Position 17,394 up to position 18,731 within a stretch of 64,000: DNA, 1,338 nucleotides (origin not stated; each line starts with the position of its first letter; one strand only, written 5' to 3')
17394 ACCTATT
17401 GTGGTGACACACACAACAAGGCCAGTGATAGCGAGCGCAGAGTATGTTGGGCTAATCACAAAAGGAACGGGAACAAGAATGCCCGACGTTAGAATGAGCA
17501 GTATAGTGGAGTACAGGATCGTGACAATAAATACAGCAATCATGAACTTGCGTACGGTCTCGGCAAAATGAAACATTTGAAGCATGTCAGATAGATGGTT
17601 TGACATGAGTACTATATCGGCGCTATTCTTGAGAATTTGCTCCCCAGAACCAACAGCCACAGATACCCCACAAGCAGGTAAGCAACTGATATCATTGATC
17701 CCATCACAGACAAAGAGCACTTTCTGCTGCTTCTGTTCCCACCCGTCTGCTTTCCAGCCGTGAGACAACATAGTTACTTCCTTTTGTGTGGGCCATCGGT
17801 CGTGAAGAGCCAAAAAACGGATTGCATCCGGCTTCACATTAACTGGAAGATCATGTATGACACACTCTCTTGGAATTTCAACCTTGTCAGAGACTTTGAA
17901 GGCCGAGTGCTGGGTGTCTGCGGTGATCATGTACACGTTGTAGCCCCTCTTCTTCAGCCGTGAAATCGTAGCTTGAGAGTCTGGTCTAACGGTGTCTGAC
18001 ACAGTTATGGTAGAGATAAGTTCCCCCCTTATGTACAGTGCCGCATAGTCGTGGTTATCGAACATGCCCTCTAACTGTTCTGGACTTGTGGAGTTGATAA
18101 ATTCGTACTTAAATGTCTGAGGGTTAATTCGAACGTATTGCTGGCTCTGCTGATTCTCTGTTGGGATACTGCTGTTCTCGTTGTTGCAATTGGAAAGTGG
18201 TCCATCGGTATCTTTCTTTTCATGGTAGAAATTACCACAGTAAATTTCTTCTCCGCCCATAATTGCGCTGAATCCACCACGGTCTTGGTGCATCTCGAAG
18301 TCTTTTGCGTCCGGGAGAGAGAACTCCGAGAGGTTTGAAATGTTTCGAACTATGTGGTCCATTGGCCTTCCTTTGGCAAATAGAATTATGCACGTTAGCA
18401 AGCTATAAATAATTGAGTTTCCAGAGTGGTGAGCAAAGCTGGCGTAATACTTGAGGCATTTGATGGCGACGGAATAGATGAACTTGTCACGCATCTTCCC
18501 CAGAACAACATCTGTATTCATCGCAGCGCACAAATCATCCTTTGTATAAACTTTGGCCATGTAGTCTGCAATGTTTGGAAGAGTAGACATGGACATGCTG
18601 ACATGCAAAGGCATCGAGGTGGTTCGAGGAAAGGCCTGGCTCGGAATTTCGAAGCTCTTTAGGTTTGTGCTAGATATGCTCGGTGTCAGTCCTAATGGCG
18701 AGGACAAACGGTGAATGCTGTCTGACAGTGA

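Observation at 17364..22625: P1B-type ATPase homologue with all catalytic motifs degenerate, a candidate pseudo-pump, fused to a roughly 800-aa N-terminal extension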

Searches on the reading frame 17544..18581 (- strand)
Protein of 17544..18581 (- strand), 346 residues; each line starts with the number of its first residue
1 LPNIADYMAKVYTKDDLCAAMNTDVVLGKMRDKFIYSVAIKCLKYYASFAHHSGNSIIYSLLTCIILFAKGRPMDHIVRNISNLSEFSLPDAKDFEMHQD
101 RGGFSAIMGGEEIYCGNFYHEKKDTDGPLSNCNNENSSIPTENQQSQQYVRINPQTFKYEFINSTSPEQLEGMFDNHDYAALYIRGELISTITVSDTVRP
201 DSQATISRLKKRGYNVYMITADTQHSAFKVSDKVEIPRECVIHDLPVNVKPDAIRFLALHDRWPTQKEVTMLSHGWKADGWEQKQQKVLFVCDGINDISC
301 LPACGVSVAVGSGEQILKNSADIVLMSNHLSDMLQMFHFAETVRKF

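Call 26: search_solved_structures(query=window:17544-18581:-, max_evalue=1, show_alignments=4)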
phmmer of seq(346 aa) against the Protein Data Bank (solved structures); distinct sequences matched with E-value up to 1: 73 (the best 60 are shown).
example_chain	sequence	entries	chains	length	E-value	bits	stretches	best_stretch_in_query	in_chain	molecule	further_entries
2yj4_A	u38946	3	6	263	1.2e-14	57.3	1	175-336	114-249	COPPER-TRANSPORTING ATPASE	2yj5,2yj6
2iye_A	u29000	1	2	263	1.2e-14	57.3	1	175-336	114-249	COPPER-TRANSPORTING ATPASE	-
2yj3_A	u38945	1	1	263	1.2e-14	57.3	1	175-336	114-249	COPPER-TRANSPORTING ATPASE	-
7si3_A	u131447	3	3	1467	4.5e-11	45.6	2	278-344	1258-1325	P-type Cu(+) transporter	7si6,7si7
2b8e_A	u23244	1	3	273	6.4e-11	45.1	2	283-339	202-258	cation-transporting ATPase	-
3a1e_A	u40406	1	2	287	7.7e-11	44.8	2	283-338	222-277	Probable copper-exporting P-type ATPase A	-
3a1c_A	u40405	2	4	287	7.7e-11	44.8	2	283-338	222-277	Probable copper-exporting P-type ATPase A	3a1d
3skx_A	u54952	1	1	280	2.8e-10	42.9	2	277-339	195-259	Copper-exporting P-type ATPase B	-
3sky_A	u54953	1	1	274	3.2e-10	42.8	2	277-336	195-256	Copper-exporting P-type ATPase B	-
3j08_A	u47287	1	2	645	7.4e-10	41.5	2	283-338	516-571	copper-exporting P-type ATPase A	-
7r0g_A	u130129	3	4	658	7.8e-10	41.5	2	283-338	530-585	Putative copper-exporting P-type ATPase A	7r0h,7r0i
3j09_A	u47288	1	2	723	9.8e-10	41.2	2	283-338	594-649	copper-exporting P-type ATPase A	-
7xuk_A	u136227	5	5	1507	1.2e-09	40.9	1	278-344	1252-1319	Copper-transporting ATPase 2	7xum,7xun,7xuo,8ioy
8q73_A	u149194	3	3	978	6.9e-08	35.1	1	280-337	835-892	Copper-transporting ATPase HMA4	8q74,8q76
8q75_A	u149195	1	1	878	7e-08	35.1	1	281-337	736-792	Copper-transporting ATPase HMA4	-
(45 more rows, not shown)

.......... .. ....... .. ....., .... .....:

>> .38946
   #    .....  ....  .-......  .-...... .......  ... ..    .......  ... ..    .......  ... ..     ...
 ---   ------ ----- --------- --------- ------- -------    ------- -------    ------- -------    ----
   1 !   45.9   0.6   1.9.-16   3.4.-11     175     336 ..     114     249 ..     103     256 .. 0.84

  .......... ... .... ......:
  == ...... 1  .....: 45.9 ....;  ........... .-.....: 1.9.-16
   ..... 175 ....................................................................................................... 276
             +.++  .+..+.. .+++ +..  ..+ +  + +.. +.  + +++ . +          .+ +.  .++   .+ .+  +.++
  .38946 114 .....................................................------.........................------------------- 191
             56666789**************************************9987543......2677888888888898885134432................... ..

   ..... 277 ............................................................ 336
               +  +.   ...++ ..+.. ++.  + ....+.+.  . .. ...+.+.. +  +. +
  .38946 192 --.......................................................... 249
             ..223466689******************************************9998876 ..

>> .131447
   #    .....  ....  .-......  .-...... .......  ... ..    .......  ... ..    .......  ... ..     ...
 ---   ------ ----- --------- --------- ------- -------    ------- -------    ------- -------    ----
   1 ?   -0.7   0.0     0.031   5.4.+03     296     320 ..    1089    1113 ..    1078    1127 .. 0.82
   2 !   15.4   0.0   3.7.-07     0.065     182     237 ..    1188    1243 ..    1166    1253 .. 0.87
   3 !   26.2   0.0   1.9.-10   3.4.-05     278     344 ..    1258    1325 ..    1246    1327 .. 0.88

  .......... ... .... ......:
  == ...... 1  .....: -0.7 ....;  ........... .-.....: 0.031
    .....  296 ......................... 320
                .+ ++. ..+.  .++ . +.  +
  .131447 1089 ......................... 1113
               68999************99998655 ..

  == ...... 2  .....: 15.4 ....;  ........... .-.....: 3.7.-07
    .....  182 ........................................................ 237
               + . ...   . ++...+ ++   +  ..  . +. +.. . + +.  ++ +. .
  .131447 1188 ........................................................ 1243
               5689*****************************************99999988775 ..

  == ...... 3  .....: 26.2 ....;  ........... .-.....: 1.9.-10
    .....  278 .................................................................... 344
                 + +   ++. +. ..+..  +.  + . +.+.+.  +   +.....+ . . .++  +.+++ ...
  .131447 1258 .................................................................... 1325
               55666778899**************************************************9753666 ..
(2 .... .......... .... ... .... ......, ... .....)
